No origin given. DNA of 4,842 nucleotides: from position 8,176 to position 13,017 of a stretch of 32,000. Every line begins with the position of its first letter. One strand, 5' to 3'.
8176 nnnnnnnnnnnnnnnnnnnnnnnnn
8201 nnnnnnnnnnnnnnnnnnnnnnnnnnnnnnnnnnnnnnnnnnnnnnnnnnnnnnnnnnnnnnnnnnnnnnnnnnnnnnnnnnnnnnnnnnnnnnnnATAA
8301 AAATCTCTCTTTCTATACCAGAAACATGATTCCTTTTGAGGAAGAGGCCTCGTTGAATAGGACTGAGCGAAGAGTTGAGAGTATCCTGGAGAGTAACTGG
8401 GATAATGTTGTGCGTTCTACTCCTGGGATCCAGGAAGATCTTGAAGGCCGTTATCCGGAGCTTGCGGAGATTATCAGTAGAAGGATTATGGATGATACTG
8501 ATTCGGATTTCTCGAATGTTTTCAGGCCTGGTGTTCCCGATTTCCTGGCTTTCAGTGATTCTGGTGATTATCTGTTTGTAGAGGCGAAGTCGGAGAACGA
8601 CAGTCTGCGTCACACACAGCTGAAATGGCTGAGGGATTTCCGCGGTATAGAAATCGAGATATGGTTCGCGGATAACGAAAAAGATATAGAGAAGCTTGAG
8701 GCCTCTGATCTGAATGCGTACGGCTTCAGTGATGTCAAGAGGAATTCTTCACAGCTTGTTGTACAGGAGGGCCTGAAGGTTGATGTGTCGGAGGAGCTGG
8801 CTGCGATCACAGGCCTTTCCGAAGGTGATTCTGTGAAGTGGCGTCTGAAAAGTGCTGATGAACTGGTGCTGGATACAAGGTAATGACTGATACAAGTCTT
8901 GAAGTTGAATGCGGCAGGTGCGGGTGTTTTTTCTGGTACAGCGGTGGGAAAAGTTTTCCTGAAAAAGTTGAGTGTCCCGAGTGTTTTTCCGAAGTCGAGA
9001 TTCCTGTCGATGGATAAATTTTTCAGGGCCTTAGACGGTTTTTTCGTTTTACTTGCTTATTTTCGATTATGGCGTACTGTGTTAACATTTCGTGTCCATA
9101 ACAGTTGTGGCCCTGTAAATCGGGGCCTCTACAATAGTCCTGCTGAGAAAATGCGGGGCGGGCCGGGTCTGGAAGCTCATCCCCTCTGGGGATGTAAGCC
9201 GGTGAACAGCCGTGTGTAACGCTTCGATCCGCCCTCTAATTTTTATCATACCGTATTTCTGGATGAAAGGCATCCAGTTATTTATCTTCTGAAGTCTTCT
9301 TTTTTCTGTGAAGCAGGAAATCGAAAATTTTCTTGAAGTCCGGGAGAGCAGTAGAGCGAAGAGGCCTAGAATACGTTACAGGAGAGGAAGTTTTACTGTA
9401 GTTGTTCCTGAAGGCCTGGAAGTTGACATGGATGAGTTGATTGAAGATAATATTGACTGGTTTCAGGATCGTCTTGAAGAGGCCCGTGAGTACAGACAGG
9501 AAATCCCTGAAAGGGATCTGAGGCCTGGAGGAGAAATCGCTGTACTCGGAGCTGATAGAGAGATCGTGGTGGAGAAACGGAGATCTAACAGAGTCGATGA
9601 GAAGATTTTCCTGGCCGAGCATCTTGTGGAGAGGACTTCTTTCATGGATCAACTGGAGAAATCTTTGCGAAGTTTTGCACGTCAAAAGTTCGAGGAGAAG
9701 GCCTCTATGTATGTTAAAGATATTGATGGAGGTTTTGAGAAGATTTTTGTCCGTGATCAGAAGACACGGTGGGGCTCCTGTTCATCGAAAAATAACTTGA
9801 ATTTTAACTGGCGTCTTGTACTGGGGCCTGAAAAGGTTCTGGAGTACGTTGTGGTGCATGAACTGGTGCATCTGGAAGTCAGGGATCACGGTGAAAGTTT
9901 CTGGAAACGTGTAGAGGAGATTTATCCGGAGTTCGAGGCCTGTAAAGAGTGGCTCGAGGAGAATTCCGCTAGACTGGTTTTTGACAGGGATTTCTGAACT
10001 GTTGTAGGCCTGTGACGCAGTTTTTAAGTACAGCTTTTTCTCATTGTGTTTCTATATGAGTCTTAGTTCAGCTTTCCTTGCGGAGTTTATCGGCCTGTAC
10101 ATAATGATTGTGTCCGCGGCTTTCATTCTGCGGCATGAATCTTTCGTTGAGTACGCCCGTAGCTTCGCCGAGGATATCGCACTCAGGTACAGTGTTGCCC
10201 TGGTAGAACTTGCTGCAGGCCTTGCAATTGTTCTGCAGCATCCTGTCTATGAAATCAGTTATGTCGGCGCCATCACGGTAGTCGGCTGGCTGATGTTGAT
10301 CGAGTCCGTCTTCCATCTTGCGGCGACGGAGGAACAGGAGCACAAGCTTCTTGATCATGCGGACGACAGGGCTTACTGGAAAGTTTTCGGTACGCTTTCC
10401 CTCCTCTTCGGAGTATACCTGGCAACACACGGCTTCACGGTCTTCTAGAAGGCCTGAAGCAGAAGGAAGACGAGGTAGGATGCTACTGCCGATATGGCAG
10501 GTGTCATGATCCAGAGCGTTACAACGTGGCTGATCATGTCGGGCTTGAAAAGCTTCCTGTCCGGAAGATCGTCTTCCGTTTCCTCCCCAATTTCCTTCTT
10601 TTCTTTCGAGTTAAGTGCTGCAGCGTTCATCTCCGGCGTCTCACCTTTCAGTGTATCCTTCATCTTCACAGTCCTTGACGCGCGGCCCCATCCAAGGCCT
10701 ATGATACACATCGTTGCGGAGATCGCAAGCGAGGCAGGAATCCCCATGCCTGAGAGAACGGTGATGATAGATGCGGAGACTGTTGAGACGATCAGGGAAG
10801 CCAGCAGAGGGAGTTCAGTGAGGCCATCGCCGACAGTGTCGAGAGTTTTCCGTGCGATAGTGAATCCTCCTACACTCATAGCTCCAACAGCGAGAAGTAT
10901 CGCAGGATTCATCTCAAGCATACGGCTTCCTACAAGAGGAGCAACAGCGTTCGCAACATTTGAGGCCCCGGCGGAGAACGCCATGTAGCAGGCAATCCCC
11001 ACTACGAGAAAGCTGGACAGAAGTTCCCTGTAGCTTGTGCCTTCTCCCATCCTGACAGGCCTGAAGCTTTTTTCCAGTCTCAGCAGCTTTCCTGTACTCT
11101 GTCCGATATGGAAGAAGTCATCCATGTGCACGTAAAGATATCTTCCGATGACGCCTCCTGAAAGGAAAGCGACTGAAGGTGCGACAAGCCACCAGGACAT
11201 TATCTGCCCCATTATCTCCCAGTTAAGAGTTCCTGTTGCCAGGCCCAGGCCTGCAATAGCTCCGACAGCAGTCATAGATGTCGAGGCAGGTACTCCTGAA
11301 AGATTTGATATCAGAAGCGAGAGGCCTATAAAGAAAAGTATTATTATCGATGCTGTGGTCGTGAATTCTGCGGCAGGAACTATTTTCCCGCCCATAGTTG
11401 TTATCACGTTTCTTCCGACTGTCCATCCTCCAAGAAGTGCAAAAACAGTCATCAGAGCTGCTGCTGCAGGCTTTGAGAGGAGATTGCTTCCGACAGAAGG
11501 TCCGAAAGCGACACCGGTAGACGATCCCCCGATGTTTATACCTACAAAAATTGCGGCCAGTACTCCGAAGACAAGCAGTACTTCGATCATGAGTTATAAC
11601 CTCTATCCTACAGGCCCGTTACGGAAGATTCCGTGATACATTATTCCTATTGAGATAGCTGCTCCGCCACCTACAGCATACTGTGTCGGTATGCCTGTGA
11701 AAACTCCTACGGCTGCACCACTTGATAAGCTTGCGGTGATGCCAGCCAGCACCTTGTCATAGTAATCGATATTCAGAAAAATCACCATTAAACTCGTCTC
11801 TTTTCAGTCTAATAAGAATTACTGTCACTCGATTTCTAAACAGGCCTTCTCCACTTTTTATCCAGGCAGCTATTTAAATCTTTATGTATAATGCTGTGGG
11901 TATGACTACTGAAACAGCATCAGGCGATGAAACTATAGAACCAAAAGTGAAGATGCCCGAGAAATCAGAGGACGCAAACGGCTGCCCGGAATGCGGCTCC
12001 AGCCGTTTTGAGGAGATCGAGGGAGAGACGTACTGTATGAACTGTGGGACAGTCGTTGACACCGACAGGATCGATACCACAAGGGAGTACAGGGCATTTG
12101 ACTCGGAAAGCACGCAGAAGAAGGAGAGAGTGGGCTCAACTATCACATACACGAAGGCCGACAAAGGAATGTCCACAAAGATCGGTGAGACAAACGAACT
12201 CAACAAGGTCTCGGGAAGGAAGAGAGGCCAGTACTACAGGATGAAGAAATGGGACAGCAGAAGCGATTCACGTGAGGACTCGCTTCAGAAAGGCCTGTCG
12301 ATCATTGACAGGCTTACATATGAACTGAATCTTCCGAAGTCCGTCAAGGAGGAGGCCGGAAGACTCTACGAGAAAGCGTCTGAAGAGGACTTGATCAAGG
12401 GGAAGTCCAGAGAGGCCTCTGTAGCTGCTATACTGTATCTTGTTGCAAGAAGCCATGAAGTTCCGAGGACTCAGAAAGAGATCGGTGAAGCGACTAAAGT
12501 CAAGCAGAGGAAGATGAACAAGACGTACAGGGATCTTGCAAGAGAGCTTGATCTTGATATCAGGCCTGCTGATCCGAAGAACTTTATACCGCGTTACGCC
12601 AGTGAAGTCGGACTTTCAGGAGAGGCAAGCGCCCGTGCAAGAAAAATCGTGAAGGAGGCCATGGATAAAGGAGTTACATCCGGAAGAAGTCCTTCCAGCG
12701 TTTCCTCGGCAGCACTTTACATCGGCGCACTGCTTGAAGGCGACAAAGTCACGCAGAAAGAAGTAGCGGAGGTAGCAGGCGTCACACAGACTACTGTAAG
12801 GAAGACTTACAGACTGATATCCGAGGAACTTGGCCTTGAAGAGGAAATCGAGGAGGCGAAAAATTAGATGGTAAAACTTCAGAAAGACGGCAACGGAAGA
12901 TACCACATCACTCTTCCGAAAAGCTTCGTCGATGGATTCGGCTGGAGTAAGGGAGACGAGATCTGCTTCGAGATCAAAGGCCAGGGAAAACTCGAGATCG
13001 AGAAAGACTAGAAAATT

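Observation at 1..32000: Extreme over-representation of the palindrome AGGCCT in all frames and in most intergenic spacers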

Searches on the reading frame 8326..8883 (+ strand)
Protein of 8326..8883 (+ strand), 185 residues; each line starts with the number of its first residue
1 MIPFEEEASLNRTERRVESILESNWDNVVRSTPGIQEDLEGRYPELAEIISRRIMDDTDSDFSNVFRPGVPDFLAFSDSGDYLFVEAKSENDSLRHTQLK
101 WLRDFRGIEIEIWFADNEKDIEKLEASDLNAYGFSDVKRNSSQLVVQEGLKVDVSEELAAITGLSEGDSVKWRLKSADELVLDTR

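Call 12: search_protein_families(library=pfam, proteins=[window:8326-8883:+], max_evalue=0.01)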
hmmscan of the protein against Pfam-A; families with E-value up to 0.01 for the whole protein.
window:8326-8883:+ (185 aa): 1 family
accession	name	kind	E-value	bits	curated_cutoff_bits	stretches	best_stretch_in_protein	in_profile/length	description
PF08774.17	VRR_NUC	-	2e-10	41.2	23.8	1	52-110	47-107/116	VRR-NUC domain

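Call 63: search_protein_families(library=padloc, proteins=[window:8326-8883:+], max_evalue=0.001)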
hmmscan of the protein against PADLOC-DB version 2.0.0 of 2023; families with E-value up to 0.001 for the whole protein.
window:8326-8883:+ (185 aa): 0 families

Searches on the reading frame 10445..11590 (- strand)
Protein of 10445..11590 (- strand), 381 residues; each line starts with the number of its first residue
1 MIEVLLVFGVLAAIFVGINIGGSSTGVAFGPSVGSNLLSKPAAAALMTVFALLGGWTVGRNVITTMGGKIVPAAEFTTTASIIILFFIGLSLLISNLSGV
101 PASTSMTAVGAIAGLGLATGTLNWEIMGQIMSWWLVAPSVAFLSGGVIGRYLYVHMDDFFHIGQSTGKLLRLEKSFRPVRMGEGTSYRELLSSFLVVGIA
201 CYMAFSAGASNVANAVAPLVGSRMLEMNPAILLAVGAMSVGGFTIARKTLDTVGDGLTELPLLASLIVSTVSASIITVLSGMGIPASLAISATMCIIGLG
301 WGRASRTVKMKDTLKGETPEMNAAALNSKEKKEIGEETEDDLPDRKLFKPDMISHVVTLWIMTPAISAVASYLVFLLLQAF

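Call 6: search_protein_families(library=pfam, proteins=[window:10445-11590:-])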
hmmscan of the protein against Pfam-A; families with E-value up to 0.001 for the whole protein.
window:10445-11590:- (381 aa): 1 family
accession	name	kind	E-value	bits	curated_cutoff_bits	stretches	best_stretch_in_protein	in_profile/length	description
PF01384.25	PHO4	-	3e-42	145.3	33.7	1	20-371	1-350/350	Phosphate transporter family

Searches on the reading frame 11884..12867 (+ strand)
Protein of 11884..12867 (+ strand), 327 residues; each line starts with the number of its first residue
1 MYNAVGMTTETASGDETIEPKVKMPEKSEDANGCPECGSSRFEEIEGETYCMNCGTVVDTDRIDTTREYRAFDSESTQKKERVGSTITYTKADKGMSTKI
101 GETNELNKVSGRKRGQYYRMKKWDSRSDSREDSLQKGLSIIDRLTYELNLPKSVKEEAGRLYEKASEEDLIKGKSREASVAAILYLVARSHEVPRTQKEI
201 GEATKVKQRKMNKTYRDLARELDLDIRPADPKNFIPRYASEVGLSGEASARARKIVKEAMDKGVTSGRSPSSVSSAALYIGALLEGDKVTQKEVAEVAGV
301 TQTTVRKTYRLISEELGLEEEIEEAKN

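Call 6: search_protein_families(library=pfam, proteins=[window:11884-12867:+])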
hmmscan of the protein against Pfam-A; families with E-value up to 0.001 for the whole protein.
window:11884-12867:+ (327 aa): 5 families
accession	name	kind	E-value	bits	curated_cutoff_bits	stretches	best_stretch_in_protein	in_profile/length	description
PF00382.24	TFIIB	-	1.6e-43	147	23.6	2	228-314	5-91/92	Transcription factor TFIIB repeat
PF08271.17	Zn_Ribbon_TF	-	5.7e-10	39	29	1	34-72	3-43/43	TFIIB zinc-binding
PF11781.13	Zn_ribbon_RRN7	-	2e-06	27.8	27.1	1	34-58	7-31/32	Zinc-finger of RNA-polymerase I-specific TFIIB, Rrn7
PF12802.13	MarR_2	-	6.2e-05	23.5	27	0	276-306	7-38/61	MarR family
PF04545.22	Sigma70_r4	-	6.4e-05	22.8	24.1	0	286-307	18-39/50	Sigma-70, region 4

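Call 11: find_encoding_contigs(protein=window:11884-12867:+, flank=10000, max_places=6)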
Protein window:11884-12867:+ (327 aa): no gene with exactly this product is on record in the collection.
